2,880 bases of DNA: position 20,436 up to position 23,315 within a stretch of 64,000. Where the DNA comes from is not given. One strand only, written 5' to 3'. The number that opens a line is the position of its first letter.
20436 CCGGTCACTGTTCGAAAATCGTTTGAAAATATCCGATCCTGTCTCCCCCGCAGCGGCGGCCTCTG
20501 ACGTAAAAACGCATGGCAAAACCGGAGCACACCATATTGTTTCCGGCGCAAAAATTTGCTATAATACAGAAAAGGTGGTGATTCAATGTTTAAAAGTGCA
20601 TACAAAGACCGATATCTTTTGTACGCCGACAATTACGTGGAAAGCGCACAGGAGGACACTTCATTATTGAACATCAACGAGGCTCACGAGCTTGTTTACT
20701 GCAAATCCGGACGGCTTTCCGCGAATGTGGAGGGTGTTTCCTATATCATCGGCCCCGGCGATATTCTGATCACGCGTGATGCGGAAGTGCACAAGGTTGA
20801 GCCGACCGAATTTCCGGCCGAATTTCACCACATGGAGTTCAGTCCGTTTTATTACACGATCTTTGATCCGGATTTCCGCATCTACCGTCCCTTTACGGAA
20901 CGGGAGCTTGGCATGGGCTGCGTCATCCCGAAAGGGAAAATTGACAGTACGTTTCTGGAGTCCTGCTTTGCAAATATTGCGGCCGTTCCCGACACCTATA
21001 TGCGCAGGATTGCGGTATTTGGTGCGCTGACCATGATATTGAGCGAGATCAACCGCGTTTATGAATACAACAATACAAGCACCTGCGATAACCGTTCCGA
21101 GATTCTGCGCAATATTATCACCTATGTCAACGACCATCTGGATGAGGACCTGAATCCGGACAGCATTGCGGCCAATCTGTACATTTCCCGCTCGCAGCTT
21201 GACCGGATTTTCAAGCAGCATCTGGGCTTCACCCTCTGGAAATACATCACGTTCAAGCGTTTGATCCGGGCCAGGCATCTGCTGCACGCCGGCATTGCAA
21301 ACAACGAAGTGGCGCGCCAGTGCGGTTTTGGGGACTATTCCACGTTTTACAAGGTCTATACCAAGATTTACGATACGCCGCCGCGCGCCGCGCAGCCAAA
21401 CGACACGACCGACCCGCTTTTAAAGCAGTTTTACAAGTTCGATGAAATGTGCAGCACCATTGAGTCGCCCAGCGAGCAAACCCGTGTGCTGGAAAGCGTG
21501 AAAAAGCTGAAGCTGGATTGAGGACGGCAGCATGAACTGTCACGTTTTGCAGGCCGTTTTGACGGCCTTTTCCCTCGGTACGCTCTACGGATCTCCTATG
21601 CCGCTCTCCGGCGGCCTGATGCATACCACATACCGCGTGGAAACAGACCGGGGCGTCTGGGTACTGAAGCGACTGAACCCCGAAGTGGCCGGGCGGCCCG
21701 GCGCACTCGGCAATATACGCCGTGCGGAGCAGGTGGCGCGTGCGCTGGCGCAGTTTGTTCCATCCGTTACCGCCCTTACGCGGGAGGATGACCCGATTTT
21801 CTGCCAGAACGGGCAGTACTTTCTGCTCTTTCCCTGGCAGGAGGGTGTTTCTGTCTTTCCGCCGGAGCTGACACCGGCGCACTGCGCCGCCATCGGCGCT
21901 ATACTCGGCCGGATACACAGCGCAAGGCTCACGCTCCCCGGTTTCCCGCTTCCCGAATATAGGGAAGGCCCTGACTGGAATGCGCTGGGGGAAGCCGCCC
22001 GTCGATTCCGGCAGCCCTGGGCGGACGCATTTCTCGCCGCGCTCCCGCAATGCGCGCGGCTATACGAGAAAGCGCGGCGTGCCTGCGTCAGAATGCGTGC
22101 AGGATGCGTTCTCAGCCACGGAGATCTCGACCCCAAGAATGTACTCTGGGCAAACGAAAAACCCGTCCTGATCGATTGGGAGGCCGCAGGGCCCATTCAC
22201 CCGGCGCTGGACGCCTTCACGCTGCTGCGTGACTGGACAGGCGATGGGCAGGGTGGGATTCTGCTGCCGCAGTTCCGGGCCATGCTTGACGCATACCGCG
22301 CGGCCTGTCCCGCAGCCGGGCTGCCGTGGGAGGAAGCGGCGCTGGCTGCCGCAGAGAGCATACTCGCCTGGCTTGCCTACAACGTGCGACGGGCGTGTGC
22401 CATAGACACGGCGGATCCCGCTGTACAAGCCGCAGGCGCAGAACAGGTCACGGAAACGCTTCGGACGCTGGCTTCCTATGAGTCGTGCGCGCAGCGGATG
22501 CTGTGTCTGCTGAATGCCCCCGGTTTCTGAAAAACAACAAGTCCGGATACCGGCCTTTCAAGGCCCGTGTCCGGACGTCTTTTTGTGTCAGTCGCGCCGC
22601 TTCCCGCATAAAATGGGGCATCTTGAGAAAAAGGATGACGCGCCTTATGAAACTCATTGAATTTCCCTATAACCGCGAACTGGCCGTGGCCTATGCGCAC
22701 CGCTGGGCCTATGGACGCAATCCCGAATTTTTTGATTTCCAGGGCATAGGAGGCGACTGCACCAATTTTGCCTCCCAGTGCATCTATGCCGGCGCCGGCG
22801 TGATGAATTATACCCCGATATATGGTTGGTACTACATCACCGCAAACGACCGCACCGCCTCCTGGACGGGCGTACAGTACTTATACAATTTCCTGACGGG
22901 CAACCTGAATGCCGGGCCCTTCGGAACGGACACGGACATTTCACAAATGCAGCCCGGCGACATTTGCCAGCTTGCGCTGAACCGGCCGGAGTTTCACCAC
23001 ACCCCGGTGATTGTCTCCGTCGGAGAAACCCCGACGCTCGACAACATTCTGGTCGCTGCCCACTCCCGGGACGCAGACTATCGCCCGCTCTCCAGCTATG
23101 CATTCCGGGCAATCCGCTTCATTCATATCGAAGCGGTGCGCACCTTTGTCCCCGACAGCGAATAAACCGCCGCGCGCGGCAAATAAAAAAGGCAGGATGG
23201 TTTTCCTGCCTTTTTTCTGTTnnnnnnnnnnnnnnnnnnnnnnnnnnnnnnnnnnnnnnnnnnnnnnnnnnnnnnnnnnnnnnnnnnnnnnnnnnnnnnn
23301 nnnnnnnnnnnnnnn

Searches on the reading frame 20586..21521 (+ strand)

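Call 4: search_protein_families(library=pfam, proteins=[window:20586-21521:+], max_evalue=0.01)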
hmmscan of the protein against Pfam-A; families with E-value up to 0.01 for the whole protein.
window:20586-21521:+ (311 aa): 4 families
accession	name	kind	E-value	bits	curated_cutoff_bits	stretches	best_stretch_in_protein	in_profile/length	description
PF12833.13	HTH_18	-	7e-17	61.9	33.6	1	194-268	1-76/80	Helix-turn-helix domain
PF00165.29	HTH_AraC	-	3.2e-09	37.1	26.6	1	241-264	13-35/42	Bacterial regulatory helix-turn-helix proteins, AraC family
PF07883.17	Cupin_2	-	5.2e-05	23.3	27.2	1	29-72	14-57/70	Cupin domain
PF02311.25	AraC_binding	-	0.00045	20.4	21.1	1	33-88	23-79/135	AraC-like ligand binding domain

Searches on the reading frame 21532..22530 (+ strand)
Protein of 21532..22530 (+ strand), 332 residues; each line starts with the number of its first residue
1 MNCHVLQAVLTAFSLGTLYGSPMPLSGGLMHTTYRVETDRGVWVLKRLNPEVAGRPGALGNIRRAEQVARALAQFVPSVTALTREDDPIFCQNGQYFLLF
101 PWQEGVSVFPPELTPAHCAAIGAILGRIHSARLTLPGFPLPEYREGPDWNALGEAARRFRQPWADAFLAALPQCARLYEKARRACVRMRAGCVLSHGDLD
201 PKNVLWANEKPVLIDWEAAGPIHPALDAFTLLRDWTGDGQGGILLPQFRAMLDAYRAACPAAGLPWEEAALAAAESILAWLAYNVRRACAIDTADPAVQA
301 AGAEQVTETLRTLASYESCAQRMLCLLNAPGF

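Call 4: search_protein_families(library=pfam, proteins=[window:21532-22530:+], max_evalue=0.01)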
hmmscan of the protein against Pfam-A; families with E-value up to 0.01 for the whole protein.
window:21532-22530:+ (332 aa): 4 families
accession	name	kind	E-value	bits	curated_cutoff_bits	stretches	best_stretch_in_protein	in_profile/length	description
PF01636.29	APH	-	2.5e-24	86.8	23.2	1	24-257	4-235/239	Phosphotransferase enzyme family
PF19974.5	TCAD9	-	2.7e-05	23.9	40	1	194-227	299-332/429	Ternary complex associated domain 9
PF01633.27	Choline_kinase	-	9.2e-05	22.3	29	1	170-238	140-210/300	Choline/ethanolamine kinase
PF01163.29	RIO1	-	0.00014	22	22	1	174-221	106-153/187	RIO domain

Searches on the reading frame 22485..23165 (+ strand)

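Call 4: search_protein_families(library=pfam, proteins=[window:22485-23165:+], max_evalue=0.01)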
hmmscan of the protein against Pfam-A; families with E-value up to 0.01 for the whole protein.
window:22485-23165:+ (226 aa): 1 family
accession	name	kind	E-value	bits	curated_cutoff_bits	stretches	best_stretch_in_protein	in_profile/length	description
PF12671.13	Amidase_6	-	5.6e-33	114.8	23.2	1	62-206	2-153/163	Putative amidase domain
